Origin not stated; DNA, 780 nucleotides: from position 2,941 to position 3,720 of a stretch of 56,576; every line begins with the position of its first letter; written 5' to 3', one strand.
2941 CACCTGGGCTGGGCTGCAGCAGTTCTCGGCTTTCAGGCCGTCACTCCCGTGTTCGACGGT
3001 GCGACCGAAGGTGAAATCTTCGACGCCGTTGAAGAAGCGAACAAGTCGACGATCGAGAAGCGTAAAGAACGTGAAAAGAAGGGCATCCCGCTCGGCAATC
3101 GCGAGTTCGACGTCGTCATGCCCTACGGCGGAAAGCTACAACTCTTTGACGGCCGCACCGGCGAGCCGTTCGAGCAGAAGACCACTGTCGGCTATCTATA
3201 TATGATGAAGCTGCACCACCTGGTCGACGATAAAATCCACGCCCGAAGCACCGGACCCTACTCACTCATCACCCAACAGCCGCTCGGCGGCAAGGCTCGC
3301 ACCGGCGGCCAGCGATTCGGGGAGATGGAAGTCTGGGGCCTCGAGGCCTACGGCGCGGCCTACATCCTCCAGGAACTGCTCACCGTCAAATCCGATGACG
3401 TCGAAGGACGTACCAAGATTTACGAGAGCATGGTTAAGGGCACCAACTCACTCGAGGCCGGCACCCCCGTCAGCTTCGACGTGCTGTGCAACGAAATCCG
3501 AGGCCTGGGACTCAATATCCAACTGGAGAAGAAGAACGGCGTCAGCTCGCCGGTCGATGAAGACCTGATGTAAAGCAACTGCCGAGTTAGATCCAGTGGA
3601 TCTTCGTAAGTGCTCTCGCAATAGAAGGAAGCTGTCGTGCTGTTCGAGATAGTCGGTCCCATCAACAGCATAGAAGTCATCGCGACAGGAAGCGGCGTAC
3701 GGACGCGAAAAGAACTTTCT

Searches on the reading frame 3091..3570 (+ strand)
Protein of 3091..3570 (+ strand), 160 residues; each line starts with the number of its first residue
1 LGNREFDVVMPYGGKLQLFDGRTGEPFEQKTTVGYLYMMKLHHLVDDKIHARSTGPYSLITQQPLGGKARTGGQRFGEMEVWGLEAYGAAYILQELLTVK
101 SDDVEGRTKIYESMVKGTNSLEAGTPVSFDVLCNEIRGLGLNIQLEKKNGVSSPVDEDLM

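Call 31: find_related_loci(query=window:3091-3570:+, collection=genome_contigs, flank=3000)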
Query window:3091-3570:+ (160 aa) in genome_contigs; peptide patterns used: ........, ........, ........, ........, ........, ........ (x = any residue, [..] = any of these).
600 stretches matched a pattern (row limit reached: there are more); 598 encode a relative of the query (tblastn E <= 1e-3); the best 80 are kept; 80 distinct loci.
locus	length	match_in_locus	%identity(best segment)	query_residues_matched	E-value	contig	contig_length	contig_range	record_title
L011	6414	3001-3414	92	10-147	2e-85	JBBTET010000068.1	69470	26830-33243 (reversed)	MAG: Planctomycetota bacterium isolate H51-bin164_1 H51_bin164_1_000000000068, whole genome shotgun sequence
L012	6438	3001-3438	88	3-148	6e-85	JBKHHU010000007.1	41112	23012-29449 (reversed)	MAG: Phycisphaerae bacterium isolate D1M07_4 NODE_237_length_41112_cov_6.728670, whole genome shotgun sequence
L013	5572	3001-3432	85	5-148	2e-82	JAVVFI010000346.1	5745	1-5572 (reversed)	MAG: Sedimentisphaerales bacterium isolate TamC13-43 NODE_346_length_5745_cov_3.886203, whole genome shotgun sequence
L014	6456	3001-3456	80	5-156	2e-80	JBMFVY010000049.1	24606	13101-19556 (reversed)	MAG: Phycisphaerae bacterium isolate KM4364-04 NODE_49_length_24606_cov_95.983937, whole genome shotgun sequence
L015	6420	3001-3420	84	10-149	5e-80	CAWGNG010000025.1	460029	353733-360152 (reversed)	MAG: uncultured Planctomycetaceae bacterium isolate MFD01112.bin.1.69 genome assembly, contig: contig_4554, whole genome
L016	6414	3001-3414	85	10-147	5e-80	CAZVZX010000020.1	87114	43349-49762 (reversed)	MAG TPA_asm: uncultured Planctomycetaceae bacterium isolate binchicken_co135_9 genome assembly, contig: NODE_613_length_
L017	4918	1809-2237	84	7-149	2e-79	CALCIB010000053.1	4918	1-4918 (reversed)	MAG TPA_asm: uncultured Planctomycetales bacterium isolate SRR3997478_bin.0_CONCOCT_v1.1_MAG genome assembly, contig: ER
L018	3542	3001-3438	79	7-152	2e-77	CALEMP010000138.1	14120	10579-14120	MAG TPA_asm: uncultured bacterium isolate ERR2206771_bin.37_CONCOCT_v1.1_MAG genome assembly, contig: ERZ888641.3866, wh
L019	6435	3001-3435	81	14-154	9e-77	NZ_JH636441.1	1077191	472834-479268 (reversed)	Zavarzinella formosa DSM 19928 Scaffold3, whole genome shotgun sequence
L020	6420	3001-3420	79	10-149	1e-73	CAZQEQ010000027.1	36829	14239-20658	MAG TPA_asm: uncultured candidatus Brocadiaceae bacterium isolate binchicken_co334_199 genome assembly, contig: NODE_180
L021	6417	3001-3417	78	10-148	6e-72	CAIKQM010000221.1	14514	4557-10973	MAG: uncultured planctomycete isolate Erken-D8_bin-0018 genome assembly, contig: bin-0018:221/745, whole genome shotgun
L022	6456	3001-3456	66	10-160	8e-70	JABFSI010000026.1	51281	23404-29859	MAG: Sideroxydans sp. isolate WB-IL-08 seq_237, whole genome shotgun sequence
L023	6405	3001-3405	75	14-148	7e-70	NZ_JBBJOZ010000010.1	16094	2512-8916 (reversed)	Roseococcus sp. YIM B11640 Scaffold10, whole genome shotgun sequence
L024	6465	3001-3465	66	2-149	8e-69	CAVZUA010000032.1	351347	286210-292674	MAG: uncultured Alphaproteobacteria bacterium isolate MFD04967.bin.1.114 genome assembly, contig: contig_48772, whole ge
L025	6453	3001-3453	68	2-145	1e-68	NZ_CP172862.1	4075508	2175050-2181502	Methylosinus sporium strain UOS2 chromosome, complete genome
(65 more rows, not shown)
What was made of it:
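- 1..3573 (+): rpoB (RNA polymerase beta subunit), cut by the window start; stop codon TAA 3571-3573. The C-terminal 160 aa are 92% identical to a Planctomycetota MAG (call 31).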

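Call 74: search_protein_families(library=pfam, proteins=[L011:3459-3941:+], max_evalue=0.01)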
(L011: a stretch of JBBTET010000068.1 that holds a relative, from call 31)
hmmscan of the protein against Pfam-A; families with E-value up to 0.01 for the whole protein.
L011:3459-3941:+ (161 aa): 2 families
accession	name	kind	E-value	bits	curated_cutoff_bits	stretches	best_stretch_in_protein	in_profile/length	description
PF00583.31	Acetyltransf_1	-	0.00034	21.3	20.7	0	39-84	30-76/116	Acetyltransferase (GNAT) family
PF13673.13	Acetyltransf_10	-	0.0037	17.7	23.6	0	96-139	65-110/128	Acetyltransferase (GNAT) domain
